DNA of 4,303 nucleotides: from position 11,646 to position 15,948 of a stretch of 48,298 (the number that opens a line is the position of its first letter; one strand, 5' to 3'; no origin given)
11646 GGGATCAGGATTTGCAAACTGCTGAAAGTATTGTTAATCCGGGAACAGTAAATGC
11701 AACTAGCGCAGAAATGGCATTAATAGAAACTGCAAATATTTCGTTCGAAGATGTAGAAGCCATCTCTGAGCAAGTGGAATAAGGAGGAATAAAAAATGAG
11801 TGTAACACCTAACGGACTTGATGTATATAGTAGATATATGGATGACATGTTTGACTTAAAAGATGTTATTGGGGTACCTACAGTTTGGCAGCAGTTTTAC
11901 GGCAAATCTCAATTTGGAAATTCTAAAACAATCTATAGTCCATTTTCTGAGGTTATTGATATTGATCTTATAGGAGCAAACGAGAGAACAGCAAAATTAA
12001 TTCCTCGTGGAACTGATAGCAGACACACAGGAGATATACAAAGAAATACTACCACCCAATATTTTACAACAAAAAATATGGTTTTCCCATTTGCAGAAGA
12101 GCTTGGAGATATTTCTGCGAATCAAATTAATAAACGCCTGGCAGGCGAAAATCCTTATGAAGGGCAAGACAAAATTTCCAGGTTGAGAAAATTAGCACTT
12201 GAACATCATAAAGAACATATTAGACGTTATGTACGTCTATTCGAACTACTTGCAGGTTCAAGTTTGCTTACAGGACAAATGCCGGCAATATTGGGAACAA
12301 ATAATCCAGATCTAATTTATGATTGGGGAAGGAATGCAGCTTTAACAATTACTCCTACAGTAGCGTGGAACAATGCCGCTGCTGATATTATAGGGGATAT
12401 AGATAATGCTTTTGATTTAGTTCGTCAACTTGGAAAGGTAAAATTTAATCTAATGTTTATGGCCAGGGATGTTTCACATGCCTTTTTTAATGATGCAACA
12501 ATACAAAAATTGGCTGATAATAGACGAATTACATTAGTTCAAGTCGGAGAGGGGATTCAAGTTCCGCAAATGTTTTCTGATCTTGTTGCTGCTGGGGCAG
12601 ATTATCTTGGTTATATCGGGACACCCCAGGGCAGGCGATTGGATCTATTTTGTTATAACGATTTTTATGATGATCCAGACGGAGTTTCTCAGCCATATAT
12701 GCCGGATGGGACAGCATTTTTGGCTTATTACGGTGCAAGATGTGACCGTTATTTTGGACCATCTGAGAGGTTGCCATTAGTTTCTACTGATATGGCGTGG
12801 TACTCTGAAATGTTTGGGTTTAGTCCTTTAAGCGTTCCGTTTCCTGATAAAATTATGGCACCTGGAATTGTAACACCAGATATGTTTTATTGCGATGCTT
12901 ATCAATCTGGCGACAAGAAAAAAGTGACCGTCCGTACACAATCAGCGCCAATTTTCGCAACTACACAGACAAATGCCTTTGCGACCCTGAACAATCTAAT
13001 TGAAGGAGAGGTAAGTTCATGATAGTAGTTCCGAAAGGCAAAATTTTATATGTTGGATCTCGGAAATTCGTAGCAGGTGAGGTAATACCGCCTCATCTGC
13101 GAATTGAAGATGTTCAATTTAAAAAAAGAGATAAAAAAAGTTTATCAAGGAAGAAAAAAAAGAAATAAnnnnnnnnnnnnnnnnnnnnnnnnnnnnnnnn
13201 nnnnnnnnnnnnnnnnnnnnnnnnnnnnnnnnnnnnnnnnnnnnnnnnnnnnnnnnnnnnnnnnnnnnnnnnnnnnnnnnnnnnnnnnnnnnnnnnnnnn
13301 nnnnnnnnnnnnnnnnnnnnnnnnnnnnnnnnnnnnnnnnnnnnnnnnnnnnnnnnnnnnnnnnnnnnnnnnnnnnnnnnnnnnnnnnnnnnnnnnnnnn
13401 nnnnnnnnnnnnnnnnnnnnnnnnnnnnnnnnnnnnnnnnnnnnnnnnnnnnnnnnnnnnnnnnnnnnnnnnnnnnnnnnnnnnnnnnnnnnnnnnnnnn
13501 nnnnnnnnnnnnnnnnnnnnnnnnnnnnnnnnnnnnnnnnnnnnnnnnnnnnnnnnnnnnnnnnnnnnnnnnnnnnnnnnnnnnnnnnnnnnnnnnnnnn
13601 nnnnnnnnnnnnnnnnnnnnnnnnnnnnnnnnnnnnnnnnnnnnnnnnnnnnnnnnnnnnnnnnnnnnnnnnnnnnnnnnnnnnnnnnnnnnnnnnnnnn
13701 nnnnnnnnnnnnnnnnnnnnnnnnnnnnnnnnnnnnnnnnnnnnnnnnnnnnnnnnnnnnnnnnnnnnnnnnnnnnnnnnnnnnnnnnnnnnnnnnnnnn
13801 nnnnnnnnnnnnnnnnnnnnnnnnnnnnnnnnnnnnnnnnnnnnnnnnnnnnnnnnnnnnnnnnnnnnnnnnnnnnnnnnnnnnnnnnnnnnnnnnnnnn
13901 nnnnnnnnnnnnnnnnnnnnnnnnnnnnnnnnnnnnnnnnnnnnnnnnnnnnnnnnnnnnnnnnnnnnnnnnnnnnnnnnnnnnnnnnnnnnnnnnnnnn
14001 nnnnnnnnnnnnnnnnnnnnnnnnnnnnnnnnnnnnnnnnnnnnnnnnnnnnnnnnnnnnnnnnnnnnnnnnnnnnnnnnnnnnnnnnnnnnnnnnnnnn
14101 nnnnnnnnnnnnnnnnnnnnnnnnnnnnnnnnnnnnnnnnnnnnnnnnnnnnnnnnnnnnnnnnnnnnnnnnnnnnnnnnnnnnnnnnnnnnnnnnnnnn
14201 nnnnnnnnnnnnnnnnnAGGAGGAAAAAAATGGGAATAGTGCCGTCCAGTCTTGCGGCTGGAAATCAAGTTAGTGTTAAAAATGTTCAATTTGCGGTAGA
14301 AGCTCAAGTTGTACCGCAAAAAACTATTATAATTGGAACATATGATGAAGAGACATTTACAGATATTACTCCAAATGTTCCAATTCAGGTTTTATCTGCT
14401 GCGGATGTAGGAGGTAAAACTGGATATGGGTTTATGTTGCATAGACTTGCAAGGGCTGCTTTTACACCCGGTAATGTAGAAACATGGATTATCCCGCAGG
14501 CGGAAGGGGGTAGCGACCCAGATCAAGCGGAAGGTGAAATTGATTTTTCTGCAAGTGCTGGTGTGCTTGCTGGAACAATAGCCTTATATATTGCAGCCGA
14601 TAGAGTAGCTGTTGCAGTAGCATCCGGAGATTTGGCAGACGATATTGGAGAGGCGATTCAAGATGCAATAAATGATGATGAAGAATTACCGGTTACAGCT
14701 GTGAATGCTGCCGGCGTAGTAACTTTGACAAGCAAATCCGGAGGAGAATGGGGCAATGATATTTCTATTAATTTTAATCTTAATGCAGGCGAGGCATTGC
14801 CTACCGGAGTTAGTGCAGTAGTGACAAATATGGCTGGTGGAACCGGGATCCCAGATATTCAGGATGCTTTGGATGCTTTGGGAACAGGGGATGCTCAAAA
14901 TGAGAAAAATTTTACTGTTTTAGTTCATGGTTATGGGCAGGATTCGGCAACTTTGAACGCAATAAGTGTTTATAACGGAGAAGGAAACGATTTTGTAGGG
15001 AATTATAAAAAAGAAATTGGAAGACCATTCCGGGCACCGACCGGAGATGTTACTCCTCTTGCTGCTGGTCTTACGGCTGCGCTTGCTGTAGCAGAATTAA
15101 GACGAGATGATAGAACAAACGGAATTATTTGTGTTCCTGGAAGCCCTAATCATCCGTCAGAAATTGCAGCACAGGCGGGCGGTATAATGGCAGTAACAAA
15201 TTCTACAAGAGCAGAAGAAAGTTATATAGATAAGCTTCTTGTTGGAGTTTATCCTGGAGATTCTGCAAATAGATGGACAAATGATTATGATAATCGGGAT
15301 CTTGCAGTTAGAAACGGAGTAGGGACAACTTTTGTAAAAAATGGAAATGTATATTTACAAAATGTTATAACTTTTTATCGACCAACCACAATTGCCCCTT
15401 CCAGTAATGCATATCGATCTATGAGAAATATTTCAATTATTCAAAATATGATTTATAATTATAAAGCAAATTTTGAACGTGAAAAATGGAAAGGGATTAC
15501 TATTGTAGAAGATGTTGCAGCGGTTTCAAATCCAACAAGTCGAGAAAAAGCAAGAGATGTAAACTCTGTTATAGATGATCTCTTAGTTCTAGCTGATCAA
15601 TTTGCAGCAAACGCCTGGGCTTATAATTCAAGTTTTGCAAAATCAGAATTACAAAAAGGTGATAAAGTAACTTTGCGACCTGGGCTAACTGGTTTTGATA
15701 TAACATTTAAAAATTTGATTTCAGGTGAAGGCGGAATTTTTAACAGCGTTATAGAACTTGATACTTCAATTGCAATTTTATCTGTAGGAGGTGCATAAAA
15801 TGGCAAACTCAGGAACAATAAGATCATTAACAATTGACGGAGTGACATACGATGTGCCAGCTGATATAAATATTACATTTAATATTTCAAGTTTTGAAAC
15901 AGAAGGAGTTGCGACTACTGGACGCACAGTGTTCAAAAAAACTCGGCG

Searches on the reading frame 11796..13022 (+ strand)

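Call 46: search_protein_families(library=phrogs, proteins=[window:11796-13022:+], max_evalue=0.00001)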
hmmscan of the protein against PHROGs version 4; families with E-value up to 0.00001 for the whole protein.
window:11796-13022:+ (408 aa): 1 family
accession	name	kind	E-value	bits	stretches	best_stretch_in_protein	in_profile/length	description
phrog_29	-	head and packaging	2e-29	104.1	1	90-398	93-356/439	major head protein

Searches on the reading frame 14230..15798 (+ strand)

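Call 46: search_protein_families(library=phrogs, proteins=[window:14230-15798:+], max_evalue=0.00001)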
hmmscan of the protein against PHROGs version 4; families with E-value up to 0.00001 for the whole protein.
window:14230-15798:+ (522 aa): 1 family
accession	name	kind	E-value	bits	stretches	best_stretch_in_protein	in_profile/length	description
phrog_165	-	tail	1.5e-65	222.6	1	13-474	18-458/493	tail sheath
